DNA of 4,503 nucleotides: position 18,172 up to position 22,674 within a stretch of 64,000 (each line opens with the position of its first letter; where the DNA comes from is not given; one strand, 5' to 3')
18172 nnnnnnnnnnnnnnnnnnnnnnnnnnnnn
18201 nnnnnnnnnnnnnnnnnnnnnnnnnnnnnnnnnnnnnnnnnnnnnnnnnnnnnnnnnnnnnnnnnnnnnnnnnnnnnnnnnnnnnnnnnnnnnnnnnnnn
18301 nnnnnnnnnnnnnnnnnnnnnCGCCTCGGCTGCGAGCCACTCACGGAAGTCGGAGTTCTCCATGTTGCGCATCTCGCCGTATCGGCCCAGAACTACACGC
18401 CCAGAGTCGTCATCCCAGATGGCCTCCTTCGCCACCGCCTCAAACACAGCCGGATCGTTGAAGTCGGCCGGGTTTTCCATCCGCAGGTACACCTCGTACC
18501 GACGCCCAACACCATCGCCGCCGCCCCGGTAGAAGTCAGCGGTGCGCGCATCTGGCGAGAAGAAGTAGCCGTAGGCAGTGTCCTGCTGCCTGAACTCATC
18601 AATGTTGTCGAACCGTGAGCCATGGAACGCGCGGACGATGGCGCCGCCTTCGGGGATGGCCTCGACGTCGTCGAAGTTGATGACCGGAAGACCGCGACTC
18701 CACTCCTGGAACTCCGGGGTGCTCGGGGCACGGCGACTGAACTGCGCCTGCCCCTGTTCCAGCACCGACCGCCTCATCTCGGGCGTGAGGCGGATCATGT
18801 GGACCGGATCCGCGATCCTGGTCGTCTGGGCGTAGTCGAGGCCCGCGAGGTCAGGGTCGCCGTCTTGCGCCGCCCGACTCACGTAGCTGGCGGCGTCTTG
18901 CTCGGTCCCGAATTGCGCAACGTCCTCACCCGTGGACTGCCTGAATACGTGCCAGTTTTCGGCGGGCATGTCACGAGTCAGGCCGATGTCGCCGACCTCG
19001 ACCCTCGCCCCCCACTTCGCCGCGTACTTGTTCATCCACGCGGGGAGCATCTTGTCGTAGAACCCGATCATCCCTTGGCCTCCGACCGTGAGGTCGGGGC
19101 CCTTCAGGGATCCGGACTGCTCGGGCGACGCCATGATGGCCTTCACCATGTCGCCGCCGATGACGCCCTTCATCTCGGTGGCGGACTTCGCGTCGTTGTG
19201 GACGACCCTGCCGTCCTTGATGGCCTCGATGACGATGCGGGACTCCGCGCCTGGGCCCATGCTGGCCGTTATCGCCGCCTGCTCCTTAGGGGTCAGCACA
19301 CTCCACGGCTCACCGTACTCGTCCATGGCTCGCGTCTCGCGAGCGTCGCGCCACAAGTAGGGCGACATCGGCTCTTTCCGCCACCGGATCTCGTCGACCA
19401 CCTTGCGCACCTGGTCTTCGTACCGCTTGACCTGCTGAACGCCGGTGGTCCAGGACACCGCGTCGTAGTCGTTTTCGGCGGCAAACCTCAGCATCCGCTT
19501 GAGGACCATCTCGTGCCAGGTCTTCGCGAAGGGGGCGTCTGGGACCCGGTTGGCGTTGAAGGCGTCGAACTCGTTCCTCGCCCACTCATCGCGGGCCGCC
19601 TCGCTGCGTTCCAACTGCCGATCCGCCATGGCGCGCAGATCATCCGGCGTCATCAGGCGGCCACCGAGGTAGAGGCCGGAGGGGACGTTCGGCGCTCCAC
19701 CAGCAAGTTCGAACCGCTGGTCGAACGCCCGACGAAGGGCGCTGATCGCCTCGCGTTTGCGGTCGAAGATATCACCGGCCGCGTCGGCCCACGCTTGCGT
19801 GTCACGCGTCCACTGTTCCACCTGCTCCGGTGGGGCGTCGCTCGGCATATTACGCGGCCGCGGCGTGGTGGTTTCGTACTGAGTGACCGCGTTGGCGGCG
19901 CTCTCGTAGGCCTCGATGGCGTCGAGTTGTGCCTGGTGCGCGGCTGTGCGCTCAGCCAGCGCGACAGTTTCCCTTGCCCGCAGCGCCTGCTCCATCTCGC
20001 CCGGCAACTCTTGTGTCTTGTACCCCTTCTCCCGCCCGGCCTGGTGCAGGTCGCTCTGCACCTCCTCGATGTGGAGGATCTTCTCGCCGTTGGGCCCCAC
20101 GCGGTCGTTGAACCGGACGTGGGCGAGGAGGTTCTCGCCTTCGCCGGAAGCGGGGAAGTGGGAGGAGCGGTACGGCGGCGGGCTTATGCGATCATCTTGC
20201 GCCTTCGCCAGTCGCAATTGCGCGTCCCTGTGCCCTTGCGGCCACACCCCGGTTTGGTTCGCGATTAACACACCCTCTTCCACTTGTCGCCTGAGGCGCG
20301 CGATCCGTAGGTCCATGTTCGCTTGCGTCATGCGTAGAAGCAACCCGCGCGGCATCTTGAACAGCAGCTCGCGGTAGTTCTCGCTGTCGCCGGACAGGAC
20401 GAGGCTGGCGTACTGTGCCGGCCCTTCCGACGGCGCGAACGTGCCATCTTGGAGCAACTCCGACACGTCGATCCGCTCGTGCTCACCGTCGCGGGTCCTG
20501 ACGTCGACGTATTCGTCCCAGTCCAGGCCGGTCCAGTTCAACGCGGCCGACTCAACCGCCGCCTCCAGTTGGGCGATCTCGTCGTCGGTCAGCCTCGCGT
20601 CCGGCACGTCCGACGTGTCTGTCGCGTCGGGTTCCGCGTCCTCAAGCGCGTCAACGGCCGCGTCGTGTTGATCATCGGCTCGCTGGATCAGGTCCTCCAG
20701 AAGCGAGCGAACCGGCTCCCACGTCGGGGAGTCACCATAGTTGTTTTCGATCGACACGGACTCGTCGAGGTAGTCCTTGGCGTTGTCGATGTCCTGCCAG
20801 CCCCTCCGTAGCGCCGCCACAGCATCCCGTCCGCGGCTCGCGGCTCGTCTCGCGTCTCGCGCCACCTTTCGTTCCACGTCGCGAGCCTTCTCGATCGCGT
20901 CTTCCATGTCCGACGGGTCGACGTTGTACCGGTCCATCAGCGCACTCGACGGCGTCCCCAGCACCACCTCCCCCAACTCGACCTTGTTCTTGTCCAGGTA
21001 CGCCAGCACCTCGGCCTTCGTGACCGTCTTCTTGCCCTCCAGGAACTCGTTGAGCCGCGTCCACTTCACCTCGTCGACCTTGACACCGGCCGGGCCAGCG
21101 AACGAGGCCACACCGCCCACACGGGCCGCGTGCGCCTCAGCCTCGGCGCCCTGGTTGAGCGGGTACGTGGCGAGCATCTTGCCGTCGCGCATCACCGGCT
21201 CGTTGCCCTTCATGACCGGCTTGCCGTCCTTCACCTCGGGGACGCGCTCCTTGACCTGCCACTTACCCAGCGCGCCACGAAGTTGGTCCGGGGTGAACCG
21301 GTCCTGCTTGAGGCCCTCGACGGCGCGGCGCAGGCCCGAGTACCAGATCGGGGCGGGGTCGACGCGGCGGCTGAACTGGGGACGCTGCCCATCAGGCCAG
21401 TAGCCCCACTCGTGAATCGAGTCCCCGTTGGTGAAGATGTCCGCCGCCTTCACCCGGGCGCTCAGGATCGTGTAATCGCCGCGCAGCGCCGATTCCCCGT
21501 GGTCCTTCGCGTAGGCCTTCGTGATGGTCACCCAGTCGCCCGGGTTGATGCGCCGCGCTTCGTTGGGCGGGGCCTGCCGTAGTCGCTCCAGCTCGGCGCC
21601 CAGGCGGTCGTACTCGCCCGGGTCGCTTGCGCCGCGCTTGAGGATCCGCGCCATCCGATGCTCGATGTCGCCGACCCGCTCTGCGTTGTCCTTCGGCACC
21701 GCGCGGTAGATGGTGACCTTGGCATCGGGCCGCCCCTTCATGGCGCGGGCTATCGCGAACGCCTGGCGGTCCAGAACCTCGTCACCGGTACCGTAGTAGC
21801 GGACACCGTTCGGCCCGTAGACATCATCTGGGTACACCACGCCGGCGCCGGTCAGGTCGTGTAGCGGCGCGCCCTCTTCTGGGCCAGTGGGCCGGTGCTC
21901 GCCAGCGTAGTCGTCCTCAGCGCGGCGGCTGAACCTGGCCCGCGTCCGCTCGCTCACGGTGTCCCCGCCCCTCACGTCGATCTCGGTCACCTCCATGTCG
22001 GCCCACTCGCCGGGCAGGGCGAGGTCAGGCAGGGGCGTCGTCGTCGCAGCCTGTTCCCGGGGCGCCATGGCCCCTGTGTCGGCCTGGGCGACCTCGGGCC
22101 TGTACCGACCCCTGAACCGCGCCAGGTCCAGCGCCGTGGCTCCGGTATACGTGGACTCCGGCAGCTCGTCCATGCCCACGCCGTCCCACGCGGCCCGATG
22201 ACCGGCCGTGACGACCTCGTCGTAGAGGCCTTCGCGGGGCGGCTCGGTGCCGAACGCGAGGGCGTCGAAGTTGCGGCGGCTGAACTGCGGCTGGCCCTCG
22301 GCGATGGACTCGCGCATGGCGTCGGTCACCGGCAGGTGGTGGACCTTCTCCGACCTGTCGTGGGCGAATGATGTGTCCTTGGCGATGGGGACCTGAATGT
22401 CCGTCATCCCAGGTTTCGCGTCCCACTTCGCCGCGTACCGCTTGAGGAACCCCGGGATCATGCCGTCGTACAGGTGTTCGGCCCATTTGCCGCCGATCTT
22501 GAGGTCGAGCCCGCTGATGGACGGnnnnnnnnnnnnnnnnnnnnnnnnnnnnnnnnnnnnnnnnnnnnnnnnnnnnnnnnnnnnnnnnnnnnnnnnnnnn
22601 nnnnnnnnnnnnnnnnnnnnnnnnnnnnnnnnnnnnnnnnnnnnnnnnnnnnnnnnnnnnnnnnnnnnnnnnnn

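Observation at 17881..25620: Eight [F/Y/H]-S-[R/K]-R linkers sit between the modules of the giant protein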

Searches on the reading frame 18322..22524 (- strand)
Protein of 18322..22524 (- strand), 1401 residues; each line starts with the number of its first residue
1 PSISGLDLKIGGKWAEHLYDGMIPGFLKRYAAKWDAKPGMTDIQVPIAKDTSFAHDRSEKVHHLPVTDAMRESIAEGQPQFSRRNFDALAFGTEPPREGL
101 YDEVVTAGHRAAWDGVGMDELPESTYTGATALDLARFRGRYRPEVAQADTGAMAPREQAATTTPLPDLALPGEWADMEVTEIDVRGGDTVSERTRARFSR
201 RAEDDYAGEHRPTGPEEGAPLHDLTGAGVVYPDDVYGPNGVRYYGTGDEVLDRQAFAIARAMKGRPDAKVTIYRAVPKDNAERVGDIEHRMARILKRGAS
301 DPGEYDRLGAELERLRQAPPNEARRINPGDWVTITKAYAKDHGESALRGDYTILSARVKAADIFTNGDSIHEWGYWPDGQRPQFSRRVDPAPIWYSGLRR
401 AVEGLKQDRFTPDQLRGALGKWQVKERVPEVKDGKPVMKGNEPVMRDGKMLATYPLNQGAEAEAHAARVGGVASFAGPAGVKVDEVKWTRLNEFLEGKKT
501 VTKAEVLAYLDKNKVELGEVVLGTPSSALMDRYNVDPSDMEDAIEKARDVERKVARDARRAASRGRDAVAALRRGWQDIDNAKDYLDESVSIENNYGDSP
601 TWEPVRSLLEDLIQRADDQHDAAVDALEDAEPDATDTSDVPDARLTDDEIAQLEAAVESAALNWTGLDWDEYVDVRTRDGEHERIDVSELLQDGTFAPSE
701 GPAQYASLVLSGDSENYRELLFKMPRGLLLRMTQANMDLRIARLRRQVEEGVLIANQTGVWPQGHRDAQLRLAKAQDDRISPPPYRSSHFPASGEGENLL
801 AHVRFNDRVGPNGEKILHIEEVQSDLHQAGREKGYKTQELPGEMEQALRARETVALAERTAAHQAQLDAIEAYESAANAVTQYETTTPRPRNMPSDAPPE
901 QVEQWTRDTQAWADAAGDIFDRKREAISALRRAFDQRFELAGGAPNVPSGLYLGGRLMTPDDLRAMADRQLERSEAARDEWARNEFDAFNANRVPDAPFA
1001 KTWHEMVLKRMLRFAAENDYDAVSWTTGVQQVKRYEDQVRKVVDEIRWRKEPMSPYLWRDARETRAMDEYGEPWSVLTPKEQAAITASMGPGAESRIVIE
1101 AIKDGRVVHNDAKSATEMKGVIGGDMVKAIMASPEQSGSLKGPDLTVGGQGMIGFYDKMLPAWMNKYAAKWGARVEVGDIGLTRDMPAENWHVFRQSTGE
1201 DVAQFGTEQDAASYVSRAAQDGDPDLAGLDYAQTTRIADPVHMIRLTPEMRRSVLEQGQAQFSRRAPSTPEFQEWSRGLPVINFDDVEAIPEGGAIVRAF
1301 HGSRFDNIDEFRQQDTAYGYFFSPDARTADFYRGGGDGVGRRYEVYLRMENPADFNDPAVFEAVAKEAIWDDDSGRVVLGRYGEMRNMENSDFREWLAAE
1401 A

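Call 6: search_protein_families(library=pfam, proteins=[window:18322-22524:-], max_evalue=0.01)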
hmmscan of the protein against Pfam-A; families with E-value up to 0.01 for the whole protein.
window:18322-22524:- (1401 aa): 1 family
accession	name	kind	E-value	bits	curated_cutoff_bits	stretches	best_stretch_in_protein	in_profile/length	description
PF18760.7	ART-PolyVal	-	8.7e-08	33.5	31.2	1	1294-1374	4-85/140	ADP-Ribosyltransferase in polyvalent proteins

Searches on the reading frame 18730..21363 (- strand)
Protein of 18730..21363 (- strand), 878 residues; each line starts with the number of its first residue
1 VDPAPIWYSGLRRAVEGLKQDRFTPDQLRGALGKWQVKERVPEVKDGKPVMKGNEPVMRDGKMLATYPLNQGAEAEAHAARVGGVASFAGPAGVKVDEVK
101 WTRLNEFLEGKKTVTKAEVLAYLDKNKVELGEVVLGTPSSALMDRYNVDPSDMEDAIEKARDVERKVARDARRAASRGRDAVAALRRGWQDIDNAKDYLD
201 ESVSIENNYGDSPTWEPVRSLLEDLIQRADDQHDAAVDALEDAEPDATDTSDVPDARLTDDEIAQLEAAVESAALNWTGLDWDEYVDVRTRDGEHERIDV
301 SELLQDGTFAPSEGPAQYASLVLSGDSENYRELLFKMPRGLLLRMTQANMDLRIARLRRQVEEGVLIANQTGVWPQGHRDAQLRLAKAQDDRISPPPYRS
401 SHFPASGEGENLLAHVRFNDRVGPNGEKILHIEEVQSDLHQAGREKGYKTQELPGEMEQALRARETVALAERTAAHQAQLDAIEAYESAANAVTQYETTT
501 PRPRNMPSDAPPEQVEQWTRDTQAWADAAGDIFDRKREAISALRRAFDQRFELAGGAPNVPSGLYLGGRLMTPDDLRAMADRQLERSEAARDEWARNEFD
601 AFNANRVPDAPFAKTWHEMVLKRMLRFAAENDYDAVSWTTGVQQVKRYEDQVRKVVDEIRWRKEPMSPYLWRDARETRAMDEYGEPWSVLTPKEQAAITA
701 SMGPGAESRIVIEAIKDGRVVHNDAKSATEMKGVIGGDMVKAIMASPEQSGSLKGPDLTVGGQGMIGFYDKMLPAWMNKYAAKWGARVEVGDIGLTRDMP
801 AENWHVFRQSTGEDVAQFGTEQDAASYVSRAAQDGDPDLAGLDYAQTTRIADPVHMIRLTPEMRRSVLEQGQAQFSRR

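Call 30: search_protein_families(library=pfam, proteins=[window:18730-21363:-], max_evalue=5)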
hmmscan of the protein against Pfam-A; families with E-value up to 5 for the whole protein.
window:18730-21363:- (878 aa): 1 family
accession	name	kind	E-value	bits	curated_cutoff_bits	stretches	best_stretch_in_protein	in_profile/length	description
PF09954.14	DUF2188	-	3.1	8.5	22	0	801-835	8-42/62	Uncharacterized protein conserved in bacteria (DUF2188)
